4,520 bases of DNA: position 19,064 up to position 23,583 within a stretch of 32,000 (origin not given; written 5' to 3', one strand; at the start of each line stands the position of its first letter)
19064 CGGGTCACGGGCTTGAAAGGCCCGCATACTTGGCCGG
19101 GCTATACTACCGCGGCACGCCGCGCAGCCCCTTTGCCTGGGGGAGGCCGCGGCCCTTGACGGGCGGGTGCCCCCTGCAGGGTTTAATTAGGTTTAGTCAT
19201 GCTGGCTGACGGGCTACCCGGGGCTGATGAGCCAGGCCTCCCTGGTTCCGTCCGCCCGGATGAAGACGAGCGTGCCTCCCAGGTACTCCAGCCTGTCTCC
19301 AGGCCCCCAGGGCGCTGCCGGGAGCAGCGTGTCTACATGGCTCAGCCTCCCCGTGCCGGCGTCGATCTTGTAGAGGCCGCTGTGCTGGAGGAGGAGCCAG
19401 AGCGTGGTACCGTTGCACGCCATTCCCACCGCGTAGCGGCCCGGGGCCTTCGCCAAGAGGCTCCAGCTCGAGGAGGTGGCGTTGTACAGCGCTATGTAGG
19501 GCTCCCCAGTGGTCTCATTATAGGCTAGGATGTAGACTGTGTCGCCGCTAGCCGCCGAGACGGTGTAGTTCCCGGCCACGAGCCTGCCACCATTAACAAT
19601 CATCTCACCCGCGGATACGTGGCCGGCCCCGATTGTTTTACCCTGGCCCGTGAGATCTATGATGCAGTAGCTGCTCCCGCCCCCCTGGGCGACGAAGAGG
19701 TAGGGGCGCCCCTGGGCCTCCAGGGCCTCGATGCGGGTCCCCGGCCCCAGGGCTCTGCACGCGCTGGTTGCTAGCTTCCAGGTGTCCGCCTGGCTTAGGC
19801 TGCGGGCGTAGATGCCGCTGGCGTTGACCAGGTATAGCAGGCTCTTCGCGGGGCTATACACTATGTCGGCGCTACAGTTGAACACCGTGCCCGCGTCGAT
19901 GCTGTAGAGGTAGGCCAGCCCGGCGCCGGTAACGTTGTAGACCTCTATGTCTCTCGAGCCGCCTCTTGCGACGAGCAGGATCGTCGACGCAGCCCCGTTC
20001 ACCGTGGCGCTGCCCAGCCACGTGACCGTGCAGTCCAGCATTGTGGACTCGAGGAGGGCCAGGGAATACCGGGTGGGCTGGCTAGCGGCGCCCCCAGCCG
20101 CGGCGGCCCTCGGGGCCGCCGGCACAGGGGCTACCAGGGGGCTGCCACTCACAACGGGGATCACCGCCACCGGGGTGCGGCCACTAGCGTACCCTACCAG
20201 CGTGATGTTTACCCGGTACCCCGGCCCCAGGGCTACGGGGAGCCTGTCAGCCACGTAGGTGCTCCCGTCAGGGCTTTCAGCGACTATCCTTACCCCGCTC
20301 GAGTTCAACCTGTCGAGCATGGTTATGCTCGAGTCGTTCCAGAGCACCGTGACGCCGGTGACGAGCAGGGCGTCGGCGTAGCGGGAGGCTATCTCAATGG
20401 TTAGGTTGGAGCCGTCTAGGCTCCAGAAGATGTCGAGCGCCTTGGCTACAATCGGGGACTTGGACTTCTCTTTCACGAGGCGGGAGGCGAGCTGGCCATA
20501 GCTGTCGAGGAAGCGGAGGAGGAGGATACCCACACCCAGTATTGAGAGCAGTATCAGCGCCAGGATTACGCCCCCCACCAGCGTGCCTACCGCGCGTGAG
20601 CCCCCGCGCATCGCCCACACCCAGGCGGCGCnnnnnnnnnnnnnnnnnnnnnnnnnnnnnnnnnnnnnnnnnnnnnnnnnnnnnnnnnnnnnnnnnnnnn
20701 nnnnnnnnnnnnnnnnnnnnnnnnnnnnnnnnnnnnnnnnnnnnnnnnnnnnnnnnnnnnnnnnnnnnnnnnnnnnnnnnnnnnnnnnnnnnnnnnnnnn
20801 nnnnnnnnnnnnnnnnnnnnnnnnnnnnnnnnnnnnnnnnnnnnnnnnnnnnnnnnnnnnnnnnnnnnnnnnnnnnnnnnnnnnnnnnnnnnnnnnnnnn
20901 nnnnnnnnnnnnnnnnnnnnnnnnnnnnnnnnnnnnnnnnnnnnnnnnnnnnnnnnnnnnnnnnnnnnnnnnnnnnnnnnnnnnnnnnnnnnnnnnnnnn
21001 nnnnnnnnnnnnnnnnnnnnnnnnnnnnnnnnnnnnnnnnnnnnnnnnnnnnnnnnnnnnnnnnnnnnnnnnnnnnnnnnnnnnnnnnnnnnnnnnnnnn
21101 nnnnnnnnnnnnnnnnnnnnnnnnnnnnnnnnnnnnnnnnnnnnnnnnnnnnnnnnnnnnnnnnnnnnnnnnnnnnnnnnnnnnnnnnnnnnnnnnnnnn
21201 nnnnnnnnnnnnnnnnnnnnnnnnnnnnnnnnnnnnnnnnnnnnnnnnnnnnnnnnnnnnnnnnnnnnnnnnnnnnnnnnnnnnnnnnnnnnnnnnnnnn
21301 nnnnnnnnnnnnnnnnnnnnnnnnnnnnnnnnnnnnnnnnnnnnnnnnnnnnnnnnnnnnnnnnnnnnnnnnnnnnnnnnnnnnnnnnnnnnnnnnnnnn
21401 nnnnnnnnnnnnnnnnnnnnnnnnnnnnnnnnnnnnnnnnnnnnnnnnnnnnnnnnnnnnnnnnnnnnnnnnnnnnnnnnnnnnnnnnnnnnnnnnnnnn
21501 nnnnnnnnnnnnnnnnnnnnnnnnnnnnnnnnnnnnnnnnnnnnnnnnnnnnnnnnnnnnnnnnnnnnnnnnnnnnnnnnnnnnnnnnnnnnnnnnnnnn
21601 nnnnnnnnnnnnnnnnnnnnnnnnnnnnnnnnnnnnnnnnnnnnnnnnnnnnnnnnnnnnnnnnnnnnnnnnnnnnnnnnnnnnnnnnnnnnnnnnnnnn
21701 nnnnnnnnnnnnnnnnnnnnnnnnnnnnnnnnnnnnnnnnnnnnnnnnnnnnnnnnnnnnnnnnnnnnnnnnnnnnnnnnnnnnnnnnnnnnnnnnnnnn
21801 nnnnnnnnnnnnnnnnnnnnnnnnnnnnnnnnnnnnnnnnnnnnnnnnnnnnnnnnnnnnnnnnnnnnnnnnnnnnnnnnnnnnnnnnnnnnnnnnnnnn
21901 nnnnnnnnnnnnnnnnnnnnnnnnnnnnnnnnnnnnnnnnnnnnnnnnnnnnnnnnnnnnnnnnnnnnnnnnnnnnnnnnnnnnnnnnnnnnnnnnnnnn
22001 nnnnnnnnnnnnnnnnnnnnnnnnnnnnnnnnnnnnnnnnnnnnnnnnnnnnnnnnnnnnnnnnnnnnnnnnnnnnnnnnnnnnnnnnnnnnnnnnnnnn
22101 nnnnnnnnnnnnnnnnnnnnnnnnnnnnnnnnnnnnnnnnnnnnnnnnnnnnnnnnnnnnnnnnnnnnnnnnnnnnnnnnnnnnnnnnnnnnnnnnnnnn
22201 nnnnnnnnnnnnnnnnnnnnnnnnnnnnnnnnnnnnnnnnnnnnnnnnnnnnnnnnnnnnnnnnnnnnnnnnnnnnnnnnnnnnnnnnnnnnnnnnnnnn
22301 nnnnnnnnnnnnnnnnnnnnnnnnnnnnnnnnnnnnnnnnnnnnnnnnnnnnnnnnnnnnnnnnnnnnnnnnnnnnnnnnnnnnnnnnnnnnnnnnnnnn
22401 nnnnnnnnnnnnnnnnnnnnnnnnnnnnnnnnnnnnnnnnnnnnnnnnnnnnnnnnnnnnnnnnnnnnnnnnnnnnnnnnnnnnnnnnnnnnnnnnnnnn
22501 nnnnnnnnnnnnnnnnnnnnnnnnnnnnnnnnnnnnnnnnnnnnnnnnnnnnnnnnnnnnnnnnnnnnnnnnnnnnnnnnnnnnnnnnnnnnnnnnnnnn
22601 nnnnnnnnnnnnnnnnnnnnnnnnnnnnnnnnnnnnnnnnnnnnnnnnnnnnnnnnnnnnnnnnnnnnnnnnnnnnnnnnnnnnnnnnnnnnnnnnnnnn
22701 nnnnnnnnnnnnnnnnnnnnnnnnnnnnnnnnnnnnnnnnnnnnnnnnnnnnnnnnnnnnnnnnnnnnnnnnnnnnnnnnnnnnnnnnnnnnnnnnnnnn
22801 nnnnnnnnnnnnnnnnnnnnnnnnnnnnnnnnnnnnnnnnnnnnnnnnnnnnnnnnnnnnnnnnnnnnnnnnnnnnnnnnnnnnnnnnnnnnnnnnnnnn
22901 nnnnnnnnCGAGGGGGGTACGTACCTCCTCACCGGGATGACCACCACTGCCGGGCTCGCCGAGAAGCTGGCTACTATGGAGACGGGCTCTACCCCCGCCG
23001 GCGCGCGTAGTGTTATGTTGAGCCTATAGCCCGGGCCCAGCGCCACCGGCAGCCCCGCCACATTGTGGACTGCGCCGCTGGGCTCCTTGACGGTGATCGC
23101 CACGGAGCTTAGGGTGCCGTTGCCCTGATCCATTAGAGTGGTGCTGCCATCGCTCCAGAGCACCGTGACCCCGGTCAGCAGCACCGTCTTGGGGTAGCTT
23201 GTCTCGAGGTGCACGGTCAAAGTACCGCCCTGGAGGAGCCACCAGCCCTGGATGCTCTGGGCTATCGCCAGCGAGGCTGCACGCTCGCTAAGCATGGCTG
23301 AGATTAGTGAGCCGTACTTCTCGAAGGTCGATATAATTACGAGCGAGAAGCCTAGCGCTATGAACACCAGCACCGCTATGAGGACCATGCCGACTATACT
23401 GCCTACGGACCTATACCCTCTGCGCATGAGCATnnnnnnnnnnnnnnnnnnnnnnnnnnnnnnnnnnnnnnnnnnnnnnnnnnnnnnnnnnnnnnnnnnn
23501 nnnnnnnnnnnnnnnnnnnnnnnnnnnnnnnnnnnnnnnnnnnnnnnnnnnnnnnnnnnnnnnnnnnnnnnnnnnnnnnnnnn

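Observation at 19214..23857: Three-gene operon of prepilin/FlaFG-like proteins with giant glycosylated ectodomains and no assembly machinery nearby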

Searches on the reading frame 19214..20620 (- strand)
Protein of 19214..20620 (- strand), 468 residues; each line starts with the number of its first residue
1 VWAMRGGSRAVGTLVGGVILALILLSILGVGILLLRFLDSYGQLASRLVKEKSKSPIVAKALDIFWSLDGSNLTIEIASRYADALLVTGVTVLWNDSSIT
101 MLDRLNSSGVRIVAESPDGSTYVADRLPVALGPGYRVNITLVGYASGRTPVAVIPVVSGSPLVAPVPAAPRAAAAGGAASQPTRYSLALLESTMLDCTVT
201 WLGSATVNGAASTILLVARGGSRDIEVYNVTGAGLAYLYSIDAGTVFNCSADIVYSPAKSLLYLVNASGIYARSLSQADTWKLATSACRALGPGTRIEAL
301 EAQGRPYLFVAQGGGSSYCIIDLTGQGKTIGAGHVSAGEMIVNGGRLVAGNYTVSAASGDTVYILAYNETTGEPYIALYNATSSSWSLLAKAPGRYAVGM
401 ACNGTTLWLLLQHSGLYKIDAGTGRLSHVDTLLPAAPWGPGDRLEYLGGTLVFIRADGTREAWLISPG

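Call 6: search_protein_families(library=pfam, proteins=[window:19214-20620:-], max_evalue=1)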
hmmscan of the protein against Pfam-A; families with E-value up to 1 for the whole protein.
window:19214-20620:- (468 aa): 0 families

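Call 7: search_protein_families(library=ncbifam, proteins=[window:19214-20620:-], max_evalue=1)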
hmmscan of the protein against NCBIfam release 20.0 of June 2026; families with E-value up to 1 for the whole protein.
window:19214-20620:- (468 aa): 0 families

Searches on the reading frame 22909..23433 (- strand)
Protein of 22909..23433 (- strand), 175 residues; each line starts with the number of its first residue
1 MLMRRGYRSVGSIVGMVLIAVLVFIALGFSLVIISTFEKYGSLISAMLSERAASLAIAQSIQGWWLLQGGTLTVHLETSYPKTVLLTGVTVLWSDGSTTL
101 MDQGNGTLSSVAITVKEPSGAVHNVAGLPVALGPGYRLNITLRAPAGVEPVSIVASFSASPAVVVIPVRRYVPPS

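Call 80: search_solved_structures(query=A4, max_evalue=5)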
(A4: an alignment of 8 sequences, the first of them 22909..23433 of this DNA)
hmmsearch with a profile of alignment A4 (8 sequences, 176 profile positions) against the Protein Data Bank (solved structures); distinct sequences matched with E-value up to 5: 8.
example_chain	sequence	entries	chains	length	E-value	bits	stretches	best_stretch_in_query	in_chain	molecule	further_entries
7ofq_B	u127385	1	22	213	0.021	18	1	10-108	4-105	Archaellin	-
5o4u_A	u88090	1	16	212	0.073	16.3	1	4-103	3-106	Flagellin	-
5z1l_A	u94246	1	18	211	0.074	16.2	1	1-92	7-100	Flagellin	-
7ofq_A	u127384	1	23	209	0.11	15.7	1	10-81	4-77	Archaellin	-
9hmf_O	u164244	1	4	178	0.29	14.3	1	13-53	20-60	Flagellar protein FliL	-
2m20_A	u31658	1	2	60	0.66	13.2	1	12-62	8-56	Epidermal growth factor receptor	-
2kq1_A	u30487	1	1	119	0.85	12.8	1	88-155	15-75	BH0266 protein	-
2n5s_A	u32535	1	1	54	1.1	12.5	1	12-52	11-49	Epidermal growth factor receptor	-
